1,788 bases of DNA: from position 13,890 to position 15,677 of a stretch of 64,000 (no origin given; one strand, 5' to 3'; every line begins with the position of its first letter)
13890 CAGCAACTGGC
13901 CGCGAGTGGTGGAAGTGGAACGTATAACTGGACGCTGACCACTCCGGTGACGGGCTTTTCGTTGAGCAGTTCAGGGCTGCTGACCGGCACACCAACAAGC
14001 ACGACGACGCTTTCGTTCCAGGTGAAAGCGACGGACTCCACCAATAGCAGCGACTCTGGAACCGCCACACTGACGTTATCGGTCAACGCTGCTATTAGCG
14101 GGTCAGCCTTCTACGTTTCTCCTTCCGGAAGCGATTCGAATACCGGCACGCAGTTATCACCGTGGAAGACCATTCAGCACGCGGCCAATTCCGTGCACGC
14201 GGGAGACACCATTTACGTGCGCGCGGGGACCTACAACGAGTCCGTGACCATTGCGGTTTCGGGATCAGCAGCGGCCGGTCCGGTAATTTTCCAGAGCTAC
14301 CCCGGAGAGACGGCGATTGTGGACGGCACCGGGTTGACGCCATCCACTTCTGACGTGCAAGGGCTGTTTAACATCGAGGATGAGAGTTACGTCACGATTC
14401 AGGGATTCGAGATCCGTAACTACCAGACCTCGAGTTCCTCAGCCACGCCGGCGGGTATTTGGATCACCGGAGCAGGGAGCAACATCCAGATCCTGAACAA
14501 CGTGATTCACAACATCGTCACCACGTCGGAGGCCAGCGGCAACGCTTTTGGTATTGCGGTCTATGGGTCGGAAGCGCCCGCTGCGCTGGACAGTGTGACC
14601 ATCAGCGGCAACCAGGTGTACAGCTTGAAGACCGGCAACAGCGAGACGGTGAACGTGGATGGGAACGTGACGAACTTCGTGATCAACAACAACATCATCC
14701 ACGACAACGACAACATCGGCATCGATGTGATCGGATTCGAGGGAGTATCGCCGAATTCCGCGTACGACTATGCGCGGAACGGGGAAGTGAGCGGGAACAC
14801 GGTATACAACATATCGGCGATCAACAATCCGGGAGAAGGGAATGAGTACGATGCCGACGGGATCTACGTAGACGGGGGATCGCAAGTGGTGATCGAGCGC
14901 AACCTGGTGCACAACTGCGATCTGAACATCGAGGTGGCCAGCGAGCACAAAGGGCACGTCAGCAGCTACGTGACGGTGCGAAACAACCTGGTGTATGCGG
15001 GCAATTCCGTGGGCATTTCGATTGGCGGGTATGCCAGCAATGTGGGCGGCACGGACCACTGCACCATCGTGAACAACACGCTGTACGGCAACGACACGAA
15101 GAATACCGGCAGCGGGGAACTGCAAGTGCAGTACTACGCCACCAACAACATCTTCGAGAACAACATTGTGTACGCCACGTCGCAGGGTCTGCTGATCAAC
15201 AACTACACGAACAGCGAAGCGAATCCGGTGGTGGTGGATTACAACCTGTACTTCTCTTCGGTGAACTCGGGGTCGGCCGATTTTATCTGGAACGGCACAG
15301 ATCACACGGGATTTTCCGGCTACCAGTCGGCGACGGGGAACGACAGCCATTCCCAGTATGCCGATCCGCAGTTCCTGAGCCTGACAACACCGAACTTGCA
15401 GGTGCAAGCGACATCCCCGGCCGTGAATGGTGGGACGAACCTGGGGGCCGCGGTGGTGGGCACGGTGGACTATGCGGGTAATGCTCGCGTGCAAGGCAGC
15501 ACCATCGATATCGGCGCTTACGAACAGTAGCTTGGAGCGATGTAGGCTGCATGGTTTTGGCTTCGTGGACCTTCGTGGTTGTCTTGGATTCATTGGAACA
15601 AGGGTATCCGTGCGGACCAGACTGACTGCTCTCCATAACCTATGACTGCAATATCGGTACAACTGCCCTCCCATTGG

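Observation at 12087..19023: One beta-helix enzyme domain deployed twice (long lipoprotein-anchored vs short secreted form) around an ECF sigma gene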

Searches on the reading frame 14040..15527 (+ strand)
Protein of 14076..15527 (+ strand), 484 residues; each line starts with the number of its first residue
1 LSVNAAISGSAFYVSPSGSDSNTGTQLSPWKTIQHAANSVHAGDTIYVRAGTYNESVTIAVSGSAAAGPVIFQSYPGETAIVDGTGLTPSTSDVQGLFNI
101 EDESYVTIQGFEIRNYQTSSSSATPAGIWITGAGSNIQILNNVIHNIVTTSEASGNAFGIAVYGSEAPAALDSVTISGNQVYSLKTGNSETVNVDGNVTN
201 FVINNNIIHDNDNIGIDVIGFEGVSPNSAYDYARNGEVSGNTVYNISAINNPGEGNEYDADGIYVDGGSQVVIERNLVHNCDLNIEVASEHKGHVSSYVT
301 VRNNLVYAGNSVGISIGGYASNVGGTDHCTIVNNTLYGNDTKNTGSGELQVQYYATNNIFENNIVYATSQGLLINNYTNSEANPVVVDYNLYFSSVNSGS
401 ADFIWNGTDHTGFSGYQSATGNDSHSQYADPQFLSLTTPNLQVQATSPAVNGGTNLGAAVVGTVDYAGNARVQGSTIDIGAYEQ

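Call 9: find_related_loci(query=window:14076-15527:+, collection=genome_contigs, flank=10000)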
Query window:14076-15527:+ (484 aa) in genome_contigs; peptide patterns used: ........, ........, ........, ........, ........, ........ (x = any residue, [..] = any of these).
271 stretches matched a pattern; 151 encode a relative of the query (tblastn E <= 1e-3); the best 80 are kept; 76 distinct loci.
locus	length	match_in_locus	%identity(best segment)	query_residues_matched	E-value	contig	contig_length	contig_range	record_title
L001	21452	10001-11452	87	1-484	0e+0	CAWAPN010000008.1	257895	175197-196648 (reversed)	MAG: Candidatus Acidoferrales bacterium isolate MFD04463.bin.1.172 genome assembly, contig: contig_46085, whole genome s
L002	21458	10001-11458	80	1-484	0e+0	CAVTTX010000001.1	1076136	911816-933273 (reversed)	MAG: Candidatus Acidoferrales bacterium isolate MFD09567.bin.2.23 genome assembly, contig: contig_25173, whole genome sh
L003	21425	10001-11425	75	8-483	0e+0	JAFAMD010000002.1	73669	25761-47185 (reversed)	MAG: Acidobacteriaceae bacterium isolate CP_BE_RX_54 BE_RX_k147_9367594, whole genome shotgun sequence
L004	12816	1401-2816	74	12-484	0e+0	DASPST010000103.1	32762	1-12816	MAG TPA_asm: Terriglobales bacterium isolate SMAG_U12258 k141_1847670, whole genome shotgun sequence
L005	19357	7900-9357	75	1-484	0e+0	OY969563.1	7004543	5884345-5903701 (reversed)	MAG: Candidatus Acidoferrales bacterium isolate MFD05580.bin.1.43 genome assembly, chromosome: 1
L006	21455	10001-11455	75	1-483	0e+0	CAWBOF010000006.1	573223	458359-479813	MAG: Candidatus Acidoferrales bacterium isolate MFD01248.bin.2.23 genome assembly, contig: contig_14098, whole genome sh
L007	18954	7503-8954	84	1-484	0e+0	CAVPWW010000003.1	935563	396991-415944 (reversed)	MAG: Candidatus Acidoferrales bacterium isolate MFD01716.bin.1.195 genome assembly, contig: contig_19216, whole genome s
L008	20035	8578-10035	75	1-484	0e+0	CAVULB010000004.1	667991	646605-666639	MAG: Candidatus Acidoferrales bacterium isolate MFD01716.bin.1.127 genome assembly, contig: contig_38992, whole genome s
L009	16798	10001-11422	72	10-484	0e+0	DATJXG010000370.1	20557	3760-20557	MAG TPA_asm: Terriglobales bacterium isolate SMAG_U15120 k141_2853143, whole genome shotgun sequence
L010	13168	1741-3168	72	8-484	0e+0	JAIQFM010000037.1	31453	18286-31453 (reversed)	MAG: Terriglobia bacterium isolate SRVP_22 SR-VP_26_10_2019_C_20cm_scaffold_2493, whole genome shotgun sequence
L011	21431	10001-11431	64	8-484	0e+0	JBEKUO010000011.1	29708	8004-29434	MAG: Bryobacteraceae bacterium isolate SPRUCE 583 SPRUCE_583_11, whole genome shotgun sequence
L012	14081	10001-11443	61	5-484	0e+0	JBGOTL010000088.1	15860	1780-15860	MAG: Candidatus Acidiferrum sp. isolate OBJ_0618_7090110_163 k141_432337_length_15860_cov_19.2787, whole genome shotgun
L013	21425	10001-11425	62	12-484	0e+0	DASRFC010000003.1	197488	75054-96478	MAG TPA_asm: Terriglobales bacterium isolate SMAG_U10022 k141_1327019, whole genome shotgun sequence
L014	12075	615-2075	58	6-484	0e+0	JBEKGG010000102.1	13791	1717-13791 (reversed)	MAG: Terriglobales bacterium isolate SPRUCE 248 SPRUCE_248_102, whole genome shotgun sequence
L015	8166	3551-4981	58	8-484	0e+0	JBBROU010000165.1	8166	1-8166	MAG: Bryobacterales bacterium isolate La1_metabat2.335 LA1C_B2.335_k141_1225296L_8166_cov_122.0502, whole genome shotgun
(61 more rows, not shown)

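Call 19: search_solved_structures(query=window:14076-15527:+, max_evalue=1, show_alignments=1)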
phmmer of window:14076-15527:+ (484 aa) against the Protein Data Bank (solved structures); distinct sequences matched with E-value up to 1: 2.
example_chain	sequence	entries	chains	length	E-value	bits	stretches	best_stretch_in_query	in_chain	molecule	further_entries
3vst_A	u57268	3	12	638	8.8e-08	34.8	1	12-96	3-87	Xylosidase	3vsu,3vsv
5olq_A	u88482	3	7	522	8.7e-05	24.9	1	9-54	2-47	Rhamnogalacturonan lyase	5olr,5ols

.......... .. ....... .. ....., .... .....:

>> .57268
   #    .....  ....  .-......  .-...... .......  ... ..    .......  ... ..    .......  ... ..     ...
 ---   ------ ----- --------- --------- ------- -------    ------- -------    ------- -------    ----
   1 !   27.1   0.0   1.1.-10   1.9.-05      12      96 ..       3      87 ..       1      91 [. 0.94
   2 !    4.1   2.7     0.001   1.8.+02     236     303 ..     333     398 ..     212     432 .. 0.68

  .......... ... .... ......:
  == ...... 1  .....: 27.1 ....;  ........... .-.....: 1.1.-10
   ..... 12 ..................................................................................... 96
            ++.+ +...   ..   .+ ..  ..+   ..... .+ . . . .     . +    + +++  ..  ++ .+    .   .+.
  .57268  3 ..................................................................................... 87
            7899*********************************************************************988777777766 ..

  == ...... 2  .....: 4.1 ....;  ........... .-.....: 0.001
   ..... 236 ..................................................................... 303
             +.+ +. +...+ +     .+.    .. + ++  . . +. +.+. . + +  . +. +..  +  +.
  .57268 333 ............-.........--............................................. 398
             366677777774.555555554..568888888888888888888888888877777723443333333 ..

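Call 20: find_homologous_proteins(query=window:14076-15527:+, max_evalue=1e-20)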
Query window:14076-15527:+ (484 aa): 5087 proteins with E <= 1e-20 among 8000 candidates; the best 120 are listed.
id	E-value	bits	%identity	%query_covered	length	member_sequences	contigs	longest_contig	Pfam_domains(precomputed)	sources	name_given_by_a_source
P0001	0.0e+0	1031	100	100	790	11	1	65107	PF13229.13,PF26182.1,PF07602.18,PF22842.4,PF05345.19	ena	-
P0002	2.8e-265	899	87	100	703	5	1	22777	PF13229.13,PF26182.1,PF07602.18,PF22842.4,PF05345.19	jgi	jgi:hypothetical protein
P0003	5.6e-261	884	85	100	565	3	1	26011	PF13229.13,PF26182.1,PF07602.18,PF22842.4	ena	-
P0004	4.0e-260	882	85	100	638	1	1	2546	PF13229.13,PF26182.1,PF07602.18,PF22842.4,PF05345.19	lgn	-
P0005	3.6e-255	865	83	100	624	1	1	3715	PF13229.13,PF07602.18,PF22842.4,PF05345.19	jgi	jgi:Putative Ig domain/Protein of unknown function (DUF1565)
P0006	3.1e-253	859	82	100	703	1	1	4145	PF13229.13,PF26182.1,PF07602.18,PF22842.4,PF05345.19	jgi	jgi:hypothetical protein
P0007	2.3e-247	840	79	100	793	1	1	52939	PF22073.3,PF13229.13,PF15780.12,PF07602.18,PF22842.4,PF02368.25,PF22544.3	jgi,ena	-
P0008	1.2e-246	837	79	98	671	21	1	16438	PF13229.13,PF07602.18,PF22842.4,PF02368.25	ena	-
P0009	1.6e-245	833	80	100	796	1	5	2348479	PF26182.1,PF22352.3,PF07602.18,PF22842.4,PF05345.19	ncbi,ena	ncbi:MAG: putative Ig domain-containing protein [Candidatus Acidiferrum sp.]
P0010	6.5e-245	831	78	99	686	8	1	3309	PF13229.13,PF07602.18,PF22842.4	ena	-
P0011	6.1e-244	828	78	100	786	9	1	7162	PF13229.13,PF07602.18,PF22842.4,PF02368.25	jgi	jgi:uncharacterized protein YjdB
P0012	6.2e-244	828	78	99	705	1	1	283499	PF07679.23,PF13229.13,PF07602.18,PF22842.4,PF02368.25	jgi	jgi:hypothetical protein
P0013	1.1e-243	827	77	99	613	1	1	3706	PF13229.13,PF07602.18,PF22842.4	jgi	jgi:hypothetical protein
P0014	1.7e-243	827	79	99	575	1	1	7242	PF13229.13,PF07602.18,PF22842.4,PF02368.25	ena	-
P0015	1.9e-243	827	79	99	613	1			PF13229.13,PF07602.18,PF22842.4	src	-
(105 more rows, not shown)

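Call 25: find_encoding_contigs(protein=P0001, flank=6000, max_places=10)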
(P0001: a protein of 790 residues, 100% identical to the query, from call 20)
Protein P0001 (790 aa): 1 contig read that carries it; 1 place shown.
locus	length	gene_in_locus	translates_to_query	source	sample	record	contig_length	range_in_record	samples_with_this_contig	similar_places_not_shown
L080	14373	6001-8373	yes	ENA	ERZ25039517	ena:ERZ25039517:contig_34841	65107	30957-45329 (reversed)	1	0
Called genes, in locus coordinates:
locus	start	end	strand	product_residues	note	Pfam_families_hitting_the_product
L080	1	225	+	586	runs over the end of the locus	-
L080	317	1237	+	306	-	PF13191:AAA_16, PF13401:AAA_22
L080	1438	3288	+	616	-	-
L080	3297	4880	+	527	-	PF07602:DUF1565, PF22842:Pel9A-like_beta_helix, PF13229:Beta_helix (faint)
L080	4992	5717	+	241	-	PF04542:Sigma70_r2, PF08281:Sigma70_r4_2, PF04545:Sigma70_r4 (weak)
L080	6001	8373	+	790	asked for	PF05345:He_PIG, PF26182:Ig_NUP210_5th (faint), PF05345:He_PIG (weak), PF22842:Pel9A-like_beta_helix, PF07602:DUF1565, PF13229:Beta_helix (faint)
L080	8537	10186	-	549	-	PF16586:DUF5060, PF13204:Apiosidase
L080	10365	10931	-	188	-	-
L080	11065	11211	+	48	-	-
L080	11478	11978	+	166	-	PF00210:Ferritin, PF02915:Rubrerythrin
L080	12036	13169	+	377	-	PF12838:Fer4_7 (faint), PF13534:Fer4_17 (faint), PF13746:Fer4_18 (faint), PF13484:Fer4_16 (faint), PF13237:Fer4_10 (faint), PF13183:Fer4_8 (weak), PF17179:Fer4_22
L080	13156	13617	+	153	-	PF00027:cNMP_binding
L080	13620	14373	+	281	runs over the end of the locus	PF00175:NAD_binding_1, PF10418:DHODB_Fe-S_bind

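Call 30: predict_structure(alignment_id=A1)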
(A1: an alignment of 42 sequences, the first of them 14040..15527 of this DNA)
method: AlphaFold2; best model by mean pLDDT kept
length: 496 residues; sequences in the alignment: 42
mean_pLDDT: 82.3   pTM: 0.82
mean pLDDT of the five models: 82.3, 80.9, 80.3, 79.1, 78.3
residues with pLDDT >= 90: 252; 70-90: 132; 50-70: 45; < 50: 67
segments of 3 or more residues with pLDDT < 50: 1-18, 264-266, 446-457, 459-474, 477-482, 485-496
pLDDT, mean of each block of 10 residues (from residue 1): 39 41 94 96 98 96 97 95 97 96 82 98 96 89 97 96 76 96 98 86 90 98 92 91 96 91 54 92 96 91 90 91 84 83 87 64 88 86 74 76 85 86 90 87 52 44 45 47 48 35
secondary structure, 60 per line:
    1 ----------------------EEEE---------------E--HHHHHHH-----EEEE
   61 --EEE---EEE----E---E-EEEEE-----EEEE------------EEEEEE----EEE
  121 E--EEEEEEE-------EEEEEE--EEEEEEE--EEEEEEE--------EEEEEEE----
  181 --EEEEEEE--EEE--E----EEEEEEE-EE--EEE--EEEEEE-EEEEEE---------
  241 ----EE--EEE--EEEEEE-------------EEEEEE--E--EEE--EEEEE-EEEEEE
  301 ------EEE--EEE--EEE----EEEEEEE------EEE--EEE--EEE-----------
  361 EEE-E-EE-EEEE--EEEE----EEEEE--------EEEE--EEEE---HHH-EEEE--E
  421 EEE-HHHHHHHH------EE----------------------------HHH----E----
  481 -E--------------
elements in order: E23-26 H45-51 E57-60 E63-65 E69-71 E82-86 E92-95 E108-113 E118-121 E124-130 E138-143 E146-152 E155-161 E170-176 E183-189 E192-194 E202-208 E214-216 E219-224 E226-231 E249-251 E254-259 E273-278 E284-286 E289-293 E295-300 E307-309 E312-314 E317-319 E324-330 E337-339 E342-344 E347-349 E361-363 E370-373 E376-379 E384-388 E397-400 E403-406 E414-417 E420-423 H425-432

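Call 34: fold_search(model_id=the predicted structure, library=pdb)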
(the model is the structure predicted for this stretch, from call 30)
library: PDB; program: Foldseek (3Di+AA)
matches with E <= 10: 455; with E <= 0.001: 145
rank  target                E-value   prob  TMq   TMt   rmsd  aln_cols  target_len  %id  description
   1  5gqc_A                3.1e-10  1.00  0.54  0.47   7.6       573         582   14  Crystal structure of lacto-N-biosidase LnbX from Bifidobacterium longum subsp. longum, ligand-free form (released 2017-04-19)
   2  3vst_A                4.7e-10  1.00  0.48  0.39   8.6       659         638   13  The complex structure of XylC with Tris (released 2013-02-27)
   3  5gqc_D                5.0e-10  1.00  0.55  0.48   6.9       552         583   15  Crystal structure of lacto-N-biosidase LnbX from Bifidobacterium longum subsp. longum, ligand-free form (released 2017-04-19)
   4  7v6i_A                6.0e-10  1.00  0.53  0.45   8.4       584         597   16  Crystal structure of lacto-N-biosidase BsaX from Bifidobacterium saguini, lacto-N-biose complex (released 2022-02-09)
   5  6kqs_A                7.5e-10  1.00  0.56  0.45   5.9       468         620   14  Crystal Structure of GH136 lacto-N-biosidase from Eubacterium ramulus - selenomethionine derivative (released 2020-06-10)
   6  6kqt_A                6.5e-09  1.00  0.48  0.40   7.1       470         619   14  Crystal Structure of GH136 lacto-N-biosidase from Eubacterium ramulus - native protein (released 2020-06-10)
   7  5olq_A                1.6e-08  1.00  0.33  0.37  14.2       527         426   16  Rhamnogalacturonan lyase (released 2017-11-29)
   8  5olq_C                3.3e-08  1.00  0.34  0.38  13.7       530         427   16  Rhamnogalacturonan lyase (released 2017-11-29)
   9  5olr_A                3.8e-08  1.00  0.39  0.44  11.8       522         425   17  Rhamnogalacturonan lyase (released 2017-11-29)
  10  7v6m_A                7.2e-08  1.00  0.48  0.43   9.7       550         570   16  Crystal structure of lacto-N-biosidase TnX from Tynzenella nexilis, lacto-N-biose complex (released 2022-02-09)
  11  5olr_C                3.0e-07  1.00  0.39  0.44  11.8       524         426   17  Rhamnogalacturonan lyase (released 2017-11-29)
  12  1ru4                  4.0e-07  1.00  0.47  0.57   5.8       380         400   16  Crystal structure of pectate lyase Pel9A (released 2004-04-13)
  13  7o78_B                1.0e-06  1.00  0.37  0.37   8.2       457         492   13  Structure of the PL6 family chondroitinase B from Pseudopedobacter saltans, Pedsa3807 (released 2021-07-28)
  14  8bwk_D                1.7e-06  1.00  0.36  0.27  10.2       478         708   12  Metagenomic derived PL6 alginate lyase (released 2023-12-20)
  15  7o78_A                1.8e-06  1.00  0.35  0.36   8.8       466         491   12  Structure of the PL6 family chondroitinase B from Pseudopedobacter saltans, Pedsa3807 (released 2021-07-28)
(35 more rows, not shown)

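Call 35: search_protein_families(library=pfam, proteins=[L002:11987-13054:-, L006:4916-6349:-, L006:6623-7711:-, L001:16138-18684:+, L002:16420-18297:+, L006:11974-14025:+, L007:14583-16061:+], max_evalue=0.1)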
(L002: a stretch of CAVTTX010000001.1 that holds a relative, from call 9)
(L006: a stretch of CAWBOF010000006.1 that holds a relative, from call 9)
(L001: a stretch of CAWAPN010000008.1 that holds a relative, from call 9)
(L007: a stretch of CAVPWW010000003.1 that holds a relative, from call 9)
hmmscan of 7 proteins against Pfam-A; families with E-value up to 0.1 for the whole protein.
L002:11987-13054:- (355 aa): 2 families
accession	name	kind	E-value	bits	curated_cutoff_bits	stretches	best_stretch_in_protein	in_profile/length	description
PF01548.23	DEDD_Tnp_IS110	-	9.6e-14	51.9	29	1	7-146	1-149/155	Transposase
PF02371.22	Transposase_20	-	4e-13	50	21.3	1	213-270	2-58/87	Transposase IS116/IS110/IS902 family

L006:4916-6349:- (477 aa): 3 families
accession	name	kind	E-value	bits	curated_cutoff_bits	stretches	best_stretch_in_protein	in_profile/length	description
PF13701.12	DDE_Tnp_1_4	-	2.9e-132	441.4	34.7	1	32-470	4-428/435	Transposase DDE domain group 1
PF01609.27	DDE_Tnp_1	-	1.8e-18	67.4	23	1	174-412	6-200/200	Transposase DDE domain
PF13808.11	DDE_Tnp_1_assoc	-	1.4e-07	31.9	32.3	1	71-149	6-82/88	DDE_Tnp_1-associated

L006:6623-7711:- (362 aa): 21 families
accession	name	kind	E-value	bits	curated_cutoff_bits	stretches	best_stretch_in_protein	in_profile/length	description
PF13358.12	DDE_3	-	1.4e-21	77.3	28.6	1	173-320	2-145/146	DDE superfamily endonuclease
PF13551.12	HTH_29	-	2.1e-11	44.2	28.1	1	34-94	1-63/64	Winged helix-turn helix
PF13384.12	HTH_23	-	8.3e-11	41.8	24.6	1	31-76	4-49/50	Homeodomain-like domain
PF13565.12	HTH_32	-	1e-08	36.1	33.7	1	65-132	6-73/73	Homeodomain-like domain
PF01418.23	HTH_6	-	4.3e-07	30.3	28.3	1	92-140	16-63/77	Helix-turn-helix domain, rpiR family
PF13518.12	HTH_28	-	1.1e-06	29.1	25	1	34-84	2-52/52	Helix-turn-helix domain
PF02796.21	HTH_7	-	0.00015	22.3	23.8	1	36-61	13-38/45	Helix-turn-helix domain of resolvase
PF08279.18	HTH_11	-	0.00022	21.5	25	0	111-130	15-34/55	HTH domain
PF18024.7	HTH_50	-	0.00092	19.3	27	0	49-62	28-41/50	Helix-turn-helix domain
PF00196.25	GerE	-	0.0029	17.6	23.5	1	35-61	8-34/57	Bacterial regulatory proteins, luxR family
PF13412.12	HTH_24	-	0.0033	17.4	21.9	1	38-62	11-35/48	Winged helix-turn-helix DNA-binding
PF04218.19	CENP-B_N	-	0.0084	16.2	21.2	1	33-61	11-39/53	CENP-B N-terminal DNA-binding domain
PF13404.12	HTH_AsnC-type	-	0.012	15.9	27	1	45-62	18-35/42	AsnC-type helix-turn-helix domain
PF01047.28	MarR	-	0.012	15.9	24.6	0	38-61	11-34/59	MarR family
PF13683.12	rve_3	-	0.019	15.1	26.5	1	285-336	6-59/67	Integrase core domain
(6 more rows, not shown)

L001:16138-18684:+ (848 aa): 16 families
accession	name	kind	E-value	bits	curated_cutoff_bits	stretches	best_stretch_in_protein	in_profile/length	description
PF00158.32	Sigma54_activat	-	3e-71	239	20.2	1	520-687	1-168/168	Sigma-54 interaction domain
PF01590.32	GAF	-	6.4e-29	101.6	22.4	2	344-484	1-133/133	GAF domain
PF13185.12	GAF_2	-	2.6e-24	86.4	28.6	2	343-485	2-136/136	GAF domain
PF25601.1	AAA_lid_14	-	6.3e-23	80.9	27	1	692-757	1-66/87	AAA+ ATPase lid domain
PF14532.12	Sigma54_activ_2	-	6.7e-21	75.4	25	1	521-691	1-138/138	Sigma-54 interaction domain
PF13492.12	GAF_3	-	1.3e-20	74.5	27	2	396-486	49-129/129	GAF domain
PF02954.25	HTH_8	-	9.9e-07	28.8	22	1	799-842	2-42/42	Bacterial regulatory protein, Fis family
PF07728.20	AAA_5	-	3.6e-06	27.5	22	1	544-663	2-124/139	AAA domain (dynein-related subfamily)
PF01078.27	Mg_chelatase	-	9e-06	25.7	20.3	1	518-569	3-50/207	Magnesium chelatase, subunit ChlI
PF13191.12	AAA_16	-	0.0011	19.9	32.6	1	524-590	9-70/167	AAA ATPase domain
PF11849.14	DUF3369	-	0.0025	18.6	27.2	0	320-493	12-168/168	Domain of unknown function (DUF3369)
PF00004.35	AAA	-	0.006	17.5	21.2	1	544-662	1-110/131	ATPase family associated with various cellular activities (AAA)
PF00493.29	MCM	-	0.009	15.6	23.3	1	541-672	57-183/224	MCM P-loop domain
PF03472.21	Autoind_bind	-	0.013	15.4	23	0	230-281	66-121/149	Autoinducer binding domain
PF07724.20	AAA_2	-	0.015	15.8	27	1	543-664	5-127/166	AAA domain (Cdc48 subfamily)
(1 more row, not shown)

L002:16420-18297:+ (625 aa): 1 family
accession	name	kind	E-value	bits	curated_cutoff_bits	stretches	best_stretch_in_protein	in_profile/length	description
PF00800.23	PDT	-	0.058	13.6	25.2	0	492-572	21-102/181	Prephenate dehydratase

L006:11974-14025:+ (683 aa): 1 family
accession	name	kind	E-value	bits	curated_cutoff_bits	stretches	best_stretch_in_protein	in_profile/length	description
PF02321.23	OEP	-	1.1e-41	143.1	22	2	401-632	3-187/187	Outer membrane efflux protein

L007:14583-16061:+ (492 aa): 1 family
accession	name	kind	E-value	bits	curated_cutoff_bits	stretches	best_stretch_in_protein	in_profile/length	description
PF01763.21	Herpes_UL6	-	0.014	14.4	27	0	213-300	352-434/562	Herpesvirus UL6 like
